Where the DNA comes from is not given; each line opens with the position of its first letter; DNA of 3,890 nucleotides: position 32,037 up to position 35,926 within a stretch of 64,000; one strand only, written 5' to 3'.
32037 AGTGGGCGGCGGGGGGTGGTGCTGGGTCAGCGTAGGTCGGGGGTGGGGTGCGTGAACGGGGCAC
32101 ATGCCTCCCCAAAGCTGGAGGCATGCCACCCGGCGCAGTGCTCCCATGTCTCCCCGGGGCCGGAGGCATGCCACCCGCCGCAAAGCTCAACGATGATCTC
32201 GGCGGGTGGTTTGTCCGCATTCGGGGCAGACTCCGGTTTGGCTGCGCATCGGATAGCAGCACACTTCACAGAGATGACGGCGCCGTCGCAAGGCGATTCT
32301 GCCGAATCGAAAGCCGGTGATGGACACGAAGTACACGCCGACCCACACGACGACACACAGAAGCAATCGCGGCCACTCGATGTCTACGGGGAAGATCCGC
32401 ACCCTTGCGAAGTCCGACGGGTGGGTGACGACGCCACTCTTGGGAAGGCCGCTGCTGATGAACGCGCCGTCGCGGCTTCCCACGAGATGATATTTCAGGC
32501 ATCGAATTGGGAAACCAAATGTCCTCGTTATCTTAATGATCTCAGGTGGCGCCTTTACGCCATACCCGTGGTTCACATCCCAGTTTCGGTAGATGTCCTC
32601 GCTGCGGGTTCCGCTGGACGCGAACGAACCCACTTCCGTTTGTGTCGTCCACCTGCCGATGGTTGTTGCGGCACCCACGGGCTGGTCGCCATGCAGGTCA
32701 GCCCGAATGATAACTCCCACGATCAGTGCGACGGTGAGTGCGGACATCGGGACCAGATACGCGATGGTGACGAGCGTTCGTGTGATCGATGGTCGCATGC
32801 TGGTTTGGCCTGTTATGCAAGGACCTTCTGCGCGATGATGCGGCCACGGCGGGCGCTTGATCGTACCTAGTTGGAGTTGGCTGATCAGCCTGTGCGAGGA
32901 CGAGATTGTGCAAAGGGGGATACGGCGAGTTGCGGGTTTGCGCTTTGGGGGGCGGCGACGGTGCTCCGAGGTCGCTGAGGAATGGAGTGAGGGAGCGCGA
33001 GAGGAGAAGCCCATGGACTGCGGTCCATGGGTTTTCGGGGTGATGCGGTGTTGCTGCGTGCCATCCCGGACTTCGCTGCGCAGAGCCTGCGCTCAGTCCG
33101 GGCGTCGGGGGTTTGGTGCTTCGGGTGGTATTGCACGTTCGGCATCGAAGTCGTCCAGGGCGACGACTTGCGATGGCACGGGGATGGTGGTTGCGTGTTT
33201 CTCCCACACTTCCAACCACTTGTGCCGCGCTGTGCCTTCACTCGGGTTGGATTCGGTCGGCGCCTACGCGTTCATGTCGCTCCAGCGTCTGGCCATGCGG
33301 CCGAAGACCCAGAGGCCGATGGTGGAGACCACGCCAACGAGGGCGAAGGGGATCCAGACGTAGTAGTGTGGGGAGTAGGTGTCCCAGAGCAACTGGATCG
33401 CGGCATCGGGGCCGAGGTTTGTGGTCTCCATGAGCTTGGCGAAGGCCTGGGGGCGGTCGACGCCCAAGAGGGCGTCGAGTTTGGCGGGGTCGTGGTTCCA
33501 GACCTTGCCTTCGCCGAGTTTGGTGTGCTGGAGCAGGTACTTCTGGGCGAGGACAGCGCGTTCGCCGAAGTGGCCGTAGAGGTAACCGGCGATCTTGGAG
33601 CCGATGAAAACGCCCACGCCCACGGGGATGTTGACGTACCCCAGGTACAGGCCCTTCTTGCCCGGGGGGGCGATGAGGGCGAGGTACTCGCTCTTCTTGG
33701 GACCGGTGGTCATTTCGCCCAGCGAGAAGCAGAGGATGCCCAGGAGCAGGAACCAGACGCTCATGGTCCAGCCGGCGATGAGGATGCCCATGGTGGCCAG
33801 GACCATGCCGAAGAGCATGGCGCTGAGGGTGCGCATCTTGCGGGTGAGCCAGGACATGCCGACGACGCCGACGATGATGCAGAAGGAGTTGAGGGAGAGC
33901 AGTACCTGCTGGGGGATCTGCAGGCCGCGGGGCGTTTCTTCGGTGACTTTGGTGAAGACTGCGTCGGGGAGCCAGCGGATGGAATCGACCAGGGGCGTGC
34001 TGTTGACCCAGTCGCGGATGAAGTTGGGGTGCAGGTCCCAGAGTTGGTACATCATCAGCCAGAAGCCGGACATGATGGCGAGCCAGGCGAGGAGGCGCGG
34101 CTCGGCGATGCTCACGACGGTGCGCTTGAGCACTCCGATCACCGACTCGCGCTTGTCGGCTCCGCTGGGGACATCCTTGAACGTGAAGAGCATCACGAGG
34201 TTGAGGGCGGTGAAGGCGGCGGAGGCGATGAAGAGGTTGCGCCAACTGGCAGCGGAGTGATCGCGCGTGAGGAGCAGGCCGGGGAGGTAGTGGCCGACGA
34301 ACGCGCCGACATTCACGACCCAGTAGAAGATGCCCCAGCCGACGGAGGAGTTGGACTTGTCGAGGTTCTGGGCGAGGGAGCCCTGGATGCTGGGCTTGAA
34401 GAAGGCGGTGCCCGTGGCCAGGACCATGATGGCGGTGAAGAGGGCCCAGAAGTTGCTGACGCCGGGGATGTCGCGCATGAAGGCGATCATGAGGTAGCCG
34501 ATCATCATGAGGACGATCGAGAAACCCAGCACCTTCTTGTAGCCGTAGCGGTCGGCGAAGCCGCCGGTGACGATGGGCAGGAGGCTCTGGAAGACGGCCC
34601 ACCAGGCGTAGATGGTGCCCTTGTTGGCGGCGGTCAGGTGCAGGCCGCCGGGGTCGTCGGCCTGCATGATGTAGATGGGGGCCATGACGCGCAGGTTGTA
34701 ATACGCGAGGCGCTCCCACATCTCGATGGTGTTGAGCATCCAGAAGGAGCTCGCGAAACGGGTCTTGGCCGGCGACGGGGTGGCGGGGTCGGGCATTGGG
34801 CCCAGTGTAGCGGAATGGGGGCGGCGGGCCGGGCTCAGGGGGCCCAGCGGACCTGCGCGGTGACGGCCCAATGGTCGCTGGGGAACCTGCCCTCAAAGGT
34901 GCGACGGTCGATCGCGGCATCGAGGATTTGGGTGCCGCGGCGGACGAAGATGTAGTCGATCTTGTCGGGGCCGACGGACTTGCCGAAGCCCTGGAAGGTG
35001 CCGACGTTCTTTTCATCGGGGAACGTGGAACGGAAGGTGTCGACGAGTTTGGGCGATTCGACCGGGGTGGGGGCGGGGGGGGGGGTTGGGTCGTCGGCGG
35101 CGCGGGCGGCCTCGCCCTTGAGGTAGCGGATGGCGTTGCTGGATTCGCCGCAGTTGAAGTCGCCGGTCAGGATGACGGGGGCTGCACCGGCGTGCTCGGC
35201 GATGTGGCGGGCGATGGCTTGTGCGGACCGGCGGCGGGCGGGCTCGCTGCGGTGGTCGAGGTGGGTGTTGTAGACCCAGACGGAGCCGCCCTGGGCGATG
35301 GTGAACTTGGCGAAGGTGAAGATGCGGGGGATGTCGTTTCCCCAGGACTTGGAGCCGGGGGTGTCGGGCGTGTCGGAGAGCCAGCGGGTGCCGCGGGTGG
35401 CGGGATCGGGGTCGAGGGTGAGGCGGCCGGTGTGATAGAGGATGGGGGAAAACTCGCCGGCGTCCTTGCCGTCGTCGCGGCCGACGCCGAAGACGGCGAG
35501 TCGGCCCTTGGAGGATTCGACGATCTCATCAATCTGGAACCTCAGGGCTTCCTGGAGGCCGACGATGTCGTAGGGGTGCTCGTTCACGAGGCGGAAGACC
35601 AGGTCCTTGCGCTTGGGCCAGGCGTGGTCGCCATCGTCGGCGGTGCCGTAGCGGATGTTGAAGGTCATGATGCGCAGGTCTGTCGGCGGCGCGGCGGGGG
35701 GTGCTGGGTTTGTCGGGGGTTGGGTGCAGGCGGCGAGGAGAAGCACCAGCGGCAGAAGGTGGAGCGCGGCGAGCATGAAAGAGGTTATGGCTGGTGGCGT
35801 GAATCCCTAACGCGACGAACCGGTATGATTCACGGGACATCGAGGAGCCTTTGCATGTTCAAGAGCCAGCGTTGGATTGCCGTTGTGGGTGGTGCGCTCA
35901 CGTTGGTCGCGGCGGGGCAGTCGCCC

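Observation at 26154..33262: Orphan RHS-end / small-membrane-gene cassette array with no parent rhs gene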

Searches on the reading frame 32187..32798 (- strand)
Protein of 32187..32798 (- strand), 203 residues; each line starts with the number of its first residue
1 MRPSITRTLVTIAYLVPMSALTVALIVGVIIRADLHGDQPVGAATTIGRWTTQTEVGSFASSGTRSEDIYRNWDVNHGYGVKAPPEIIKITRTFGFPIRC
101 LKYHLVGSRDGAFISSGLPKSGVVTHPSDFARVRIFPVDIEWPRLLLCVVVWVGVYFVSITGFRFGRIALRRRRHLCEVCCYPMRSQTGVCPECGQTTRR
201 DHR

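Call 82: predict_structure(alignment_id=A8)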
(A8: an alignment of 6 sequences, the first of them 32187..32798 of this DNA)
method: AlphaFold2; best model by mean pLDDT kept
length: 203 residues; sequences in the alignment: 6
mean_pLDDT: 53.9   pTM: 0.34
mean pLDDT of the five models: 53.9, 53.2, 52.3, 50.6, 49.3
residues with pLDDT >= 90: 0; 70-90: 48; 50-70: 43; < 50: 112
segments of 3 or more residues with pLDDT < 50: 34-139, 201-203
pLDDT, mean of each block of 10 residues (from residue 1): 55 70 65 45 39 42 38 37 47 47 43 36 40 43 66 78 75 72 70 72 42
secondary structure, 60 per line:
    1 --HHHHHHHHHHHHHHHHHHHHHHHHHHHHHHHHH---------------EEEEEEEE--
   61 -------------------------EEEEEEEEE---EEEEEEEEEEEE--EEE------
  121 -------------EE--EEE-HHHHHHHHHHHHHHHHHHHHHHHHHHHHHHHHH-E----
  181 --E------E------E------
elements in order: H3-35 E51-58 E86-94 E98-109 E112-114 E138-140 H142-174

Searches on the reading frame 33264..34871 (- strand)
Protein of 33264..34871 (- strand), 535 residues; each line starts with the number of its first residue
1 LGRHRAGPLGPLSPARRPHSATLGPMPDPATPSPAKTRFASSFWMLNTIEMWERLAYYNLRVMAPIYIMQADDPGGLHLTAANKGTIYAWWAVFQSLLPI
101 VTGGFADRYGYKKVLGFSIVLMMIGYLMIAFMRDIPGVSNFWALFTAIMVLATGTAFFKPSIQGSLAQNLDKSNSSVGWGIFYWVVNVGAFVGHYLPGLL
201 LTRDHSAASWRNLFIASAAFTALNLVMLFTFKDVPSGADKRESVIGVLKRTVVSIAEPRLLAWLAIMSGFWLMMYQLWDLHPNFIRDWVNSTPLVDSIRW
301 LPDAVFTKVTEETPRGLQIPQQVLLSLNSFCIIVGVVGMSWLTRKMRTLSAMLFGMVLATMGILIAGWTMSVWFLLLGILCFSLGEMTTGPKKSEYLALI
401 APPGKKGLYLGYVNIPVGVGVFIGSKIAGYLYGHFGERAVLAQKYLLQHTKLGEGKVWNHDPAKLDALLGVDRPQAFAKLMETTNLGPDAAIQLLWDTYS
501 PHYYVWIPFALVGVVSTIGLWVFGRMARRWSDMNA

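Call 89: search_protein_families(library=pfam, max_evalue=0.00001, proteins=[window:33264-34871:-])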
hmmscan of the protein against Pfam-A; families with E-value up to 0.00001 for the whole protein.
window:33264-34871:- (535 aa): 2 families
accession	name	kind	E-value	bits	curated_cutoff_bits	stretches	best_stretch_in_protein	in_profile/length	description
PF07690.21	MFS_1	-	6.1e-32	111.3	33.4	2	55-274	10-221/347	Major Facilitator Superfamily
PF00854.27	PTR2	-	1.2e-10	41.4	27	1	118-229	7-119/392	POT family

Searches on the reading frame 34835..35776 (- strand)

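Call 37: search_protein_families(library=pfam, max_evalue=0.00001, proteins=[window:34835-35776:-])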
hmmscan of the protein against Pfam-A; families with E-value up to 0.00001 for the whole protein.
window:34835-35776:- (313 aa): 1 family
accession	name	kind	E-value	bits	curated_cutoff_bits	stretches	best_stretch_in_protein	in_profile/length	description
PF03372.29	Exo_endo_phos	-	1.2e-13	51.8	24.5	1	37-302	1-225/225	Endonuclease/Exonuclease/phosphatase family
